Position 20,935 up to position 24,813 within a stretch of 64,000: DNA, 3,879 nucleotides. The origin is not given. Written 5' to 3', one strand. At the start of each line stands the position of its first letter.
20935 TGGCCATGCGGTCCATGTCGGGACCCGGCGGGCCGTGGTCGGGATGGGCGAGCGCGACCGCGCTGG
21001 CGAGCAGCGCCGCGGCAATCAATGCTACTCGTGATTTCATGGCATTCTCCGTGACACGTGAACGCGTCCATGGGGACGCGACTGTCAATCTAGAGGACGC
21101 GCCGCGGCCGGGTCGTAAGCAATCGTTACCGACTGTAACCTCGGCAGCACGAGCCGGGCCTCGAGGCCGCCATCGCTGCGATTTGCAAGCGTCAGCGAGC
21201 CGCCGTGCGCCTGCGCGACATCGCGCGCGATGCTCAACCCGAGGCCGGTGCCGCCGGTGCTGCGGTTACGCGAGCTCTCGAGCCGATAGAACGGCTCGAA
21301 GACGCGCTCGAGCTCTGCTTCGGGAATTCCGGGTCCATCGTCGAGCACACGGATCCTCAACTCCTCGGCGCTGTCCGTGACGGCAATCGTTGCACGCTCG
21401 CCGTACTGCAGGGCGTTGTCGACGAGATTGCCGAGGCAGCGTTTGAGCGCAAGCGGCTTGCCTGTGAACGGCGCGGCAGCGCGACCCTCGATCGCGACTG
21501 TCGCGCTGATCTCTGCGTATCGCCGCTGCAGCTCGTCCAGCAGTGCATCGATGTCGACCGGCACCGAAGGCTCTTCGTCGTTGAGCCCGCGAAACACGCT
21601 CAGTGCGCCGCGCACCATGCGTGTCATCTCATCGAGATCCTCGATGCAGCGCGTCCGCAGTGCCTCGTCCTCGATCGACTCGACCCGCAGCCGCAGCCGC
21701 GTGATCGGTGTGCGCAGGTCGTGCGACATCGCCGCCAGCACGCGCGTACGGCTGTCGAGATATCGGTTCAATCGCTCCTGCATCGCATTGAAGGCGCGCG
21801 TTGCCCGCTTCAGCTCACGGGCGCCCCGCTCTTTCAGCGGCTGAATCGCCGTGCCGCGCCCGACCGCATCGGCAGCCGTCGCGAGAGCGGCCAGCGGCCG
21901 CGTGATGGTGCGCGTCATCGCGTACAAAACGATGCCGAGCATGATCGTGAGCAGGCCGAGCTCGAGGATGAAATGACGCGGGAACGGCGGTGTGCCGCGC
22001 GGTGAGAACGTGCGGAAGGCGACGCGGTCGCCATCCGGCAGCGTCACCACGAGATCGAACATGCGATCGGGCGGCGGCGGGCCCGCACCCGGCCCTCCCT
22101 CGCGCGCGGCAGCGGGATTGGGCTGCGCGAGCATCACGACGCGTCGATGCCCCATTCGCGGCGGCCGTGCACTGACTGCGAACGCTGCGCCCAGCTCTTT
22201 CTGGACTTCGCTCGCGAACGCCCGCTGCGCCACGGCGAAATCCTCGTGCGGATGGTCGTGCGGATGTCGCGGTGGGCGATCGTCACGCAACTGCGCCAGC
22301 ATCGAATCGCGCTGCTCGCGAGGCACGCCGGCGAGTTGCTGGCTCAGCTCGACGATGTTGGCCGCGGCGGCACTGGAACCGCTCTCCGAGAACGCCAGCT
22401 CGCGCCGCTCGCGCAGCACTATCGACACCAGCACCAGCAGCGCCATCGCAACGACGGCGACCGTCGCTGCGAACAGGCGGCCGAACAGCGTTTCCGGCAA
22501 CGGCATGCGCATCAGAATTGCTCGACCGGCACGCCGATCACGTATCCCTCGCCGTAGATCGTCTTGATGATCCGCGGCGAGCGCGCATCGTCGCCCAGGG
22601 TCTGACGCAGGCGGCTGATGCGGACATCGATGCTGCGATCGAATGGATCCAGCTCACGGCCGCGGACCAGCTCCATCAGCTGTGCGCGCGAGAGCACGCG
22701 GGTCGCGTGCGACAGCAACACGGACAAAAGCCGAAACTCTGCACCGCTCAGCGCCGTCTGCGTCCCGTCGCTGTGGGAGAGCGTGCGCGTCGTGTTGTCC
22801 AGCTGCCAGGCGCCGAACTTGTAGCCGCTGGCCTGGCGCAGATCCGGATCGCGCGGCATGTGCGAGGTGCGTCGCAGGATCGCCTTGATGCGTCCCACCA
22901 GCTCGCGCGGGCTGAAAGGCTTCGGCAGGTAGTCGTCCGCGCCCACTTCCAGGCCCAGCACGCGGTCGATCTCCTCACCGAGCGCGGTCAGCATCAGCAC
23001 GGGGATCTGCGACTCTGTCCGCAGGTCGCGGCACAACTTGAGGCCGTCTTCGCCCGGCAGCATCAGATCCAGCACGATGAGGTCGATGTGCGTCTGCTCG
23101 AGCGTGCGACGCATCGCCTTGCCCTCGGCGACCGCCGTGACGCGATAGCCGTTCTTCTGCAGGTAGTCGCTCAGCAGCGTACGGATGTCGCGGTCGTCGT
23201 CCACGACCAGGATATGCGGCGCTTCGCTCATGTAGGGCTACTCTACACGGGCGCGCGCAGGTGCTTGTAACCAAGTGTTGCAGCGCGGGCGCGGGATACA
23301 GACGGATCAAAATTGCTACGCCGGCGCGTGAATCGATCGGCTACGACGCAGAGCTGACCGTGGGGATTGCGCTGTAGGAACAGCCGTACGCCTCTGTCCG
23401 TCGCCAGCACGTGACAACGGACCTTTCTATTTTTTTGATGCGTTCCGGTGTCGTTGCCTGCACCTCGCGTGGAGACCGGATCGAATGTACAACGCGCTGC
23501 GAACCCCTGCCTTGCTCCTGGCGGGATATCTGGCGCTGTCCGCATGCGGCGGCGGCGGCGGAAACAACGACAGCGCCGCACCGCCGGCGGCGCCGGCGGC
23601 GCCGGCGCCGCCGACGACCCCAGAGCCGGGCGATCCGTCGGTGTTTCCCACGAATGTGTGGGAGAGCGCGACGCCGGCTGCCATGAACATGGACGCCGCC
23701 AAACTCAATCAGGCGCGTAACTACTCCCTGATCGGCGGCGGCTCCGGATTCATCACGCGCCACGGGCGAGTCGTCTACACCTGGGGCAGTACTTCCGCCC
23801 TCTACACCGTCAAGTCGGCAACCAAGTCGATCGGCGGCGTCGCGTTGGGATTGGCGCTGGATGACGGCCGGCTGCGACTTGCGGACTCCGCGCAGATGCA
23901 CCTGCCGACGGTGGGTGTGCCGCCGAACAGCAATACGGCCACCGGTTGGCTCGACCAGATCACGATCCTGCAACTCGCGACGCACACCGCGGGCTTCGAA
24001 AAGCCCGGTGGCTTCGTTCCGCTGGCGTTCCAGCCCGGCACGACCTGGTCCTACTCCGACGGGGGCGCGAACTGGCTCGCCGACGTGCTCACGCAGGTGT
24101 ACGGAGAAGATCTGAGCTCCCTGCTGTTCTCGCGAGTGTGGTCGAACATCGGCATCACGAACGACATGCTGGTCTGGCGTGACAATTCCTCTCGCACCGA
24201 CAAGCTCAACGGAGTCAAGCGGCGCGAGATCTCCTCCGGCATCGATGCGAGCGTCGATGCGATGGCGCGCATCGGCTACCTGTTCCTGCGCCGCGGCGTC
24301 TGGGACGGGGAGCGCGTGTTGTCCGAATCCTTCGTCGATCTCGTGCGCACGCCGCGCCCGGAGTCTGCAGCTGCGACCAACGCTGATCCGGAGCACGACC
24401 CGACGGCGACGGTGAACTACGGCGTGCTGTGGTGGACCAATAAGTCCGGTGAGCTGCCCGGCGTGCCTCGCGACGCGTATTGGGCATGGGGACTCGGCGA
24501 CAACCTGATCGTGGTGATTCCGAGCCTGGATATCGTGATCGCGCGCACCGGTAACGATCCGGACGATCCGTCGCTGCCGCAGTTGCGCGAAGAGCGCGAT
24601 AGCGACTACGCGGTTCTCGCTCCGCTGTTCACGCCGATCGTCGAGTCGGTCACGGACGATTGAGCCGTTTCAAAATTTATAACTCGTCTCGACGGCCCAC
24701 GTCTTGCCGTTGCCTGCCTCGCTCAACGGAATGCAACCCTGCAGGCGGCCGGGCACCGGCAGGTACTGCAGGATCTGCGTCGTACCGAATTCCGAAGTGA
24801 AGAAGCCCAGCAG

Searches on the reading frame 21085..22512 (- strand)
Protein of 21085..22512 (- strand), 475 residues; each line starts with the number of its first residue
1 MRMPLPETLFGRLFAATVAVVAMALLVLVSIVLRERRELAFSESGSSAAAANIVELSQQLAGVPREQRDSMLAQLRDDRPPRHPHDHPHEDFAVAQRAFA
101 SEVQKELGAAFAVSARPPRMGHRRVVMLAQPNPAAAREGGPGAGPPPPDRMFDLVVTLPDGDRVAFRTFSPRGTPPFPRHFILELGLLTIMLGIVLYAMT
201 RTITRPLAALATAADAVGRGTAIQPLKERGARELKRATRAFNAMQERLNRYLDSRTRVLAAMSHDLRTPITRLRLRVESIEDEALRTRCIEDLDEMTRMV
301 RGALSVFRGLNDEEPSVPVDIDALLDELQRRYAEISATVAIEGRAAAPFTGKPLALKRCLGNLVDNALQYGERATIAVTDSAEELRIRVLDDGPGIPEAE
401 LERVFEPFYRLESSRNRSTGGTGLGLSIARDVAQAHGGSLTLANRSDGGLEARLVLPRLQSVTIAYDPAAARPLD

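Call 75: search_protein_families(library=pfam, proteins=[window:21085-22512:-], max_evalue=0.00001)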
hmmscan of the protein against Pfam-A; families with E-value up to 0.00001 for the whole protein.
window:21085-22512:- (475 aa): 3 families
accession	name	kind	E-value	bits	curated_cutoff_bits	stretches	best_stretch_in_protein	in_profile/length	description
PF02518.31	HATPase_c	-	2.8e-27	95.8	26.4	1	352-458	2-109/111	Histidine kinase-, DNA gyrase B-, and HSP90-like ATPase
PF00512.31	HisKA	-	7e-09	36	26.9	1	255-300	2-54/66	His Kinase A (phospho-acceptor) domain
PF00672.30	HAMP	-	7.5e-09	36.2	25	1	199-249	2-52/53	HAMP domain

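Call 76: search_protein_families(library=ncbifam, proteins=[window:21085-22512:-], max_evalue=1e-10)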
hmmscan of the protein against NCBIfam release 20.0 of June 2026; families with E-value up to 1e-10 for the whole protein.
window:21085-22512:- (475 aa): 57 families (the best 25 are shown)
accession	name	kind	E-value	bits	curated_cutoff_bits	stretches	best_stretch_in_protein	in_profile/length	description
NF007004.0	PRK09467.1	equivalog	6.5e-62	209.8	415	1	183-458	163-436/440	two-component system sensor histidine kinase EnvZ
NF007007.0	PRK09470.1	equivalog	3.7e-48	164.6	486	1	194-458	183-459/463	envelope stress sensor histidine kinase CpxA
NF007898.0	PRK10604.1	equivalog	6.5e-42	144.2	478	1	185-461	142-426/433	two-component system sensor histidine kinase RstB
NF045900.1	HisKinCpxALeg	equivalog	6.1e-38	130.7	800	1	185-457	158-450/451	two-component system sensor histidine kinase CpxA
NF012163.2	BaeS_SmeS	equivalog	2.5e-36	125.6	500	1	187-456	172-456/457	sensor histidine kinase efflux regulator BaeS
NF033092.0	HK_WalK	equivalog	1.3e-35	123.1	725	1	254-457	371-593/594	cell wall metabolism sensor histidine kinase WalK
TIGR01386.1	cztS_silS_copS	subfamily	5.5e-35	121.2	292.55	1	187-444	172-445/457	heavy metal sensor histidine kinase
NF040691.1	MtrAB_MtrB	equivalog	3.4e-33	115.4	450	1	356-468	388-502/507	MtrAB system histidine kinase MtrB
NF007837.0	PRK10549.1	equivalog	4.4e-33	114.7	603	1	186-461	171-461/466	envelope stress sensor histidine kinase BaeS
NF008312.0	PRK11100.1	equivalog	6.5e-33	114.3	356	1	182-458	184-474/477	two-component system sensor histidine kinase CreC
TIGR02966.1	phoR_proteo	equivalog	7.6e-33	113.9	334.2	1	247-446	106-323/333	phosphate regulon sensor histidine kinase PhoR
NF008025.0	PRK10755.1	equivalog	7.9e-32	110.3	314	1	188-460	75-358/362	two-component system sensor histidine kinase PmrB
NF046044.1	PnpS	equivalog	6.9e-31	107.6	400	1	250-457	165-390/390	two-component system histidine kinase PnpS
NF012226.0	AdeS_HK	equivalog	3.5e-30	105.4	500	1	187-446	71-342/353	two-component sensor histidine kinase AdeS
NF007664.1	PRK10337.1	equivalog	3.5e-27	95.2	475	1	188-454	164-440/442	quorum sensing histidine kinase QseC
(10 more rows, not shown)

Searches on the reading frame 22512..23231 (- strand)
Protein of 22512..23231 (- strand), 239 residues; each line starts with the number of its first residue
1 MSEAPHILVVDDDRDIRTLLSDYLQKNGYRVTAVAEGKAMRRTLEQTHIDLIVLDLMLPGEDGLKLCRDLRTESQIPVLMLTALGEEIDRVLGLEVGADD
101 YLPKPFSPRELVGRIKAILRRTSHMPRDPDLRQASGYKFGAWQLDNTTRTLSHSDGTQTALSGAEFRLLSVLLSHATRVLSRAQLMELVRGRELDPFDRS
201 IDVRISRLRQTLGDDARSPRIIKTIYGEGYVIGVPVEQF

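Call 76: search_protein_families(library=ncbifam, proteins=[window:22512-23231:-], max_evalue=1e-10)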
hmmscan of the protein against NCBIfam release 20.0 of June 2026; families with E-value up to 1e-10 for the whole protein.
window:22512-23231:- (239 aa): 64 families (the best 25 are shown)
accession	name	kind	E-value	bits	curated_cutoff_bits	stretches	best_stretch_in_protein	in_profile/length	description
NF007005.1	PRK09468.1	equivalog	7.7e-82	274.3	331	1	4-232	3-231/237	osmolarity response regulator transcription factor OmpR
NF008378.0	PRK11173.1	equivalog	1.1e-61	208.2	334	1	4-232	3-232/238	two-component system response regulator ArcA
NF045944.1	ResRegRpaBCyano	equivalog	2.2e-61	207.2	330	1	8-232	1-227/229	response regulator transcription factor RpaB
NF008034.0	PRK10766.1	equivalog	3.5e-60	203.4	275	1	5-233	3-227/231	two-component system response regulator TorR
TIGR02154.1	PhoB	equivalog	1.6e-58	197.7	296.2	1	5-231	3-224/226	phosphate regulon transcriptional regulator PhoB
NF010430.0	PRK13856.1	equivalog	5.6e-58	196.5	344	1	6-236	3-231/241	two-component response regulator VirG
NF007982.1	PRK10710.1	equivalog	2.2e-57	194.3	380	1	3-230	6-225/235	envelope stress response regulator BaeR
NF008199.0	PRK10955.1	equivalog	2.7e-57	194.4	341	1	6-232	3-228/232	envelope stress response regulator transcription factor CpxR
NF008296.0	PRK11083.1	equivalog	1.5e-56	191.4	273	1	4-232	3-225/228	two-component system response regulator CreB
NF007977.0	PRK10701.1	equivalog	3e-54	184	330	1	6-232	3-233/241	two-component system response regulator RstA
NF040689.1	MtrAB_MtrA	equivalog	4.2e-54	183.2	300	1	7-232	1-218/219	MtrAB system response regulator MtrA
NF040534.1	resp_reg_YycF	equivalog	1.2e-52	178.5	340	1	6-232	2-227/231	response regulator YycF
NF033117.2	vanR_ACDEGLN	exception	9e-52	175.9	350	1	7-232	1-225/226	VanR-ABDEGLN family response regulator transcription factor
NF041733.1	resp_reg_CseB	equivalog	1.3e-48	165.3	350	1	6-231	2-225/228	two-component system response regulator CseB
NF053854.1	RespRegPhoBBctds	equivalog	1.4e-47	162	270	1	7-231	1-223/225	two-component system response regulator PhoB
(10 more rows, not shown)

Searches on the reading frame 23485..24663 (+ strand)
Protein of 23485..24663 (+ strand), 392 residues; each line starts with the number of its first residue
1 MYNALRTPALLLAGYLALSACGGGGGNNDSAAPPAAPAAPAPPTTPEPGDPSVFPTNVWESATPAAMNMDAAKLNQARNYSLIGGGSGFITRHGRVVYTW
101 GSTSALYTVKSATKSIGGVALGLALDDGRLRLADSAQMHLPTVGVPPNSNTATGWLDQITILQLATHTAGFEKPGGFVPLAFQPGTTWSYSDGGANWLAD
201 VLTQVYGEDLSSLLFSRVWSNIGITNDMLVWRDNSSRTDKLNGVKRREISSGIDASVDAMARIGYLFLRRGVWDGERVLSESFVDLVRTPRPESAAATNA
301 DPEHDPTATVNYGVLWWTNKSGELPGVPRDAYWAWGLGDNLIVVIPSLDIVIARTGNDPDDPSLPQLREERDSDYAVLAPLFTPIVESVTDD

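Call 75: search_protein_families(library=pfam, proteins=[window:23485-24663:+], max_evalue=0.00001)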
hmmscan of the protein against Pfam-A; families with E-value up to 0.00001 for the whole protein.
window:23485-24663:+ (392 aa): 1 family
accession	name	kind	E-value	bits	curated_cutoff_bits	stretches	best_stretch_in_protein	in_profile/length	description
PF00144.29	Beta-lactamase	-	3.9e-22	79.3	27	1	85-364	16-316/329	Beta-lactamase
